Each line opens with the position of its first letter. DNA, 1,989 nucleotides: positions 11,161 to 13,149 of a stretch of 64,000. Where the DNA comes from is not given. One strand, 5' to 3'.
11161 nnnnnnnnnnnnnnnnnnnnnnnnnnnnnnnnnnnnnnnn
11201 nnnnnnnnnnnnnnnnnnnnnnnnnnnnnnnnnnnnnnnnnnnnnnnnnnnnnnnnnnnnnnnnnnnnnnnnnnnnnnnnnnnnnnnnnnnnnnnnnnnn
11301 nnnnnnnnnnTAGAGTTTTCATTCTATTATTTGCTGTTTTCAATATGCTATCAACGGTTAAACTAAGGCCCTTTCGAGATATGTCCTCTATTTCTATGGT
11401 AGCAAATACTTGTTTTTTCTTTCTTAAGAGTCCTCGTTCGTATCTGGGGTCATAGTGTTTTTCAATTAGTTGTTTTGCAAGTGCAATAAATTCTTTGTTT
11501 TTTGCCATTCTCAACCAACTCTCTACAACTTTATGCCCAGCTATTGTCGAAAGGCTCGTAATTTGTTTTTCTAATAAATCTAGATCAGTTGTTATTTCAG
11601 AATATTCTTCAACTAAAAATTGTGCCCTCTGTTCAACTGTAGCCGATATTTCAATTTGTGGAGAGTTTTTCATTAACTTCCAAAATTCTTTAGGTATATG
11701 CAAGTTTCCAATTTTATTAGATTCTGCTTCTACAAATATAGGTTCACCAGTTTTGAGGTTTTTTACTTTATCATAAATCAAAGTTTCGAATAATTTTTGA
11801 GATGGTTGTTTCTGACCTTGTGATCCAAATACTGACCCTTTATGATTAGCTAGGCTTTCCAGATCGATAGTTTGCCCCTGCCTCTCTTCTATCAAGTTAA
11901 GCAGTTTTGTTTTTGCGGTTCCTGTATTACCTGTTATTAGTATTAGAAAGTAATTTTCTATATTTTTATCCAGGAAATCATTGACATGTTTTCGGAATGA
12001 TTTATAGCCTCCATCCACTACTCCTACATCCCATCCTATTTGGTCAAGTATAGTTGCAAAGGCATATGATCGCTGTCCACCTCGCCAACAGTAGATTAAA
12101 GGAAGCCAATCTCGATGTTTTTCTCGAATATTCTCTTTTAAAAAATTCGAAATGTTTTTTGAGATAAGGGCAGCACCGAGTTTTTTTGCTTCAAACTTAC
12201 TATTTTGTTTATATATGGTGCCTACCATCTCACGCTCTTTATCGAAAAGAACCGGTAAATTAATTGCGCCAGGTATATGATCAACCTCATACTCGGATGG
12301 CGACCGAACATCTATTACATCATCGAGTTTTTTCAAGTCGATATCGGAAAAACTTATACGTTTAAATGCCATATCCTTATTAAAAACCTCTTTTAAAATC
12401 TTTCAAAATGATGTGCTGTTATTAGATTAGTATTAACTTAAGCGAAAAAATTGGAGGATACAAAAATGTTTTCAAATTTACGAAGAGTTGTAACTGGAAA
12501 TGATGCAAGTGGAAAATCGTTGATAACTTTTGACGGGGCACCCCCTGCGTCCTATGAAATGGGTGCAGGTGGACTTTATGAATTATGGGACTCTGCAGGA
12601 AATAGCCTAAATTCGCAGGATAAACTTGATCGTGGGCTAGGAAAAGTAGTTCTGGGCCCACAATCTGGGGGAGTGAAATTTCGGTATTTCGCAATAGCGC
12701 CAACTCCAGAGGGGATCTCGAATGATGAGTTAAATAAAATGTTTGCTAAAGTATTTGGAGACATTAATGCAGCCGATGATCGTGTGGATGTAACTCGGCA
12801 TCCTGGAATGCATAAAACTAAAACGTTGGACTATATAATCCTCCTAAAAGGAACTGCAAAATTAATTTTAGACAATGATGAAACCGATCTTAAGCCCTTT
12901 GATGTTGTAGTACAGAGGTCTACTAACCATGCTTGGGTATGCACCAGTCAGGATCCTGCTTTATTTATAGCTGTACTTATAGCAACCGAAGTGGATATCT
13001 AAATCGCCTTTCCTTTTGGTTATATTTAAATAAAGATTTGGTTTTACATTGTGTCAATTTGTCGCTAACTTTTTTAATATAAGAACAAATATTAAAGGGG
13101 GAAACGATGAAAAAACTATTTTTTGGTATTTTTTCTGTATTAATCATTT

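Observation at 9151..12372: Selenium module: SelD fused to a flavoprotein disulfide-reductase domain, interlocked tail-to-tail with tRNA 2-selenouridine synthase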

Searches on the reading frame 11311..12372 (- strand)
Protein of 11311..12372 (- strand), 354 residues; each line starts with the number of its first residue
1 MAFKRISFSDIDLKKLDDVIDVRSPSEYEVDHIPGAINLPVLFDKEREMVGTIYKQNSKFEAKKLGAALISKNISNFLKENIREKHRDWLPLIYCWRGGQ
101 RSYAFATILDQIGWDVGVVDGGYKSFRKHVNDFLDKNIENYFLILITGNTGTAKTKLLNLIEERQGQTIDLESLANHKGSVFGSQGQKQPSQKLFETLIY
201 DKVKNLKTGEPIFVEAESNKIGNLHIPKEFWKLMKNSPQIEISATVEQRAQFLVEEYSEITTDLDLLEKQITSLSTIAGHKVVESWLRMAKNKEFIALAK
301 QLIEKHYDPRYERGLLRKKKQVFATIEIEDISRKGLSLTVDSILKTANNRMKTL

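Call 4: search_protein_families(library=pfam, proteins=[window:11311-12372:-], max_evalue=0.01)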
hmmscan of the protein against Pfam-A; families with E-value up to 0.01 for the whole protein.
window:11311-12372:- (354 aa): 1 family
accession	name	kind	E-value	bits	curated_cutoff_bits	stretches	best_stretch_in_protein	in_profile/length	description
PF00581.25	Rhodanese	-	1.6e-13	51.4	22.2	1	16-128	14-101/102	Rhodanese-like domain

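Call 5: search_protein_families(library=ncbifam, proteins=[window:11311-12372:-], max_evalue=0.01)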
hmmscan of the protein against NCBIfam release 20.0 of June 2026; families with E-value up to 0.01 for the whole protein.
window:11311-12372:- (354 aa): 13 families
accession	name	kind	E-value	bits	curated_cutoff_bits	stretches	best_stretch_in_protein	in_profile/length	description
NF008752.0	PRK11784.1-4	equivalog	2.2e-126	421.5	266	1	13-345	15-350/357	tRNA 2-selenouridine(34) synthase MnmH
TIGR03167.1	tRNA_sel_U_synt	equivalog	2.4e-104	349.1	219.75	1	17-321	3-308/311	tRNA 2-selenouridine(34) synthase MnmH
NF008750.0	PRK11784.1-2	equivalog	3.6e-99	332.1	241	1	16-333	15-329/346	tRNA 2-selenouridine(34) synthase MnmH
NF008751.0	PRK11784.1-3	equivalog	1.9e-59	201.7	361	1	18-258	19-258/367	tRNA 2-selenouridine(34) synthase MnmH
NF008749.0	PRK11784.1-1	equivalog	6.6e-45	153.8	548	1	18-258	19-258/364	tRNA 2-selenouridine(34) synthase MnmH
TIGR04568.1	arch_SelU_Nterm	equivalog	1.3e-22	80.7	200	1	13-127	99-213/215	selenouridine synthase SelU-like subunit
TIGR04569.1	arch_SelU_Cterm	equivalog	1.4e-11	44.7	180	1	146-345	6-213/217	selenouridine synthase SelU-like subunit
NF007627.0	PRK10287.1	equivalog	0.00019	21.6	102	1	19-46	23-50/104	thiosulfate sulfurtransferase PspE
NF001195.0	PRK00162.1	equivalog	0.00068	19.9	102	0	78-131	48-101/108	thiosulfate sulfurtransferase GlpE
NF004911.0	PRK06267.1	equivalog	0.00079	18.7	305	0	102-134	68-100/351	hypothetical protein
TIGR02981.1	phageshock_pspE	exception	0.00099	19.4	126.3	1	17-47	19-49/101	thiosulfate sulfurtransferase PspE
NF005902.0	PRK07878.1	equivalog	0.0044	16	647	0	17-40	304-327/392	adenylyltransferase/sulfurtransferase MoeZ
NF045521.1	rhoda_near_glyco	subfamily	0.0071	16.2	145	0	8-39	22-54/144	rhodanese homology domain-containing protein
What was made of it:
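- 11308..12372 (-): selU / mnmH, tRNA 2-selenouridine(34) synthase (354 aa). The rhodanese loop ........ is at 12067-12090 and the P-loop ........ at 11908-11931. NF008752 421.5 bits against 266 and TIGR03167 349.1 bits against 219.75 (call 5).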

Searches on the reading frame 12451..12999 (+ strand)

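Call 4: search_protein_families(library=pfam, proteins=[window:12451-12999:+], max_evalue=0.01)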
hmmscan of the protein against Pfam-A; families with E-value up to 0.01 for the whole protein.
window:12451-12999:+ (183 aa): 1 family
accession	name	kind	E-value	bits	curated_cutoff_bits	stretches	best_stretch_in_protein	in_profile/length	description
PF07883.17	Cupin_2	-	6.6e-06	26.2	27.2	1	120-175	13-69/70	Cupin domain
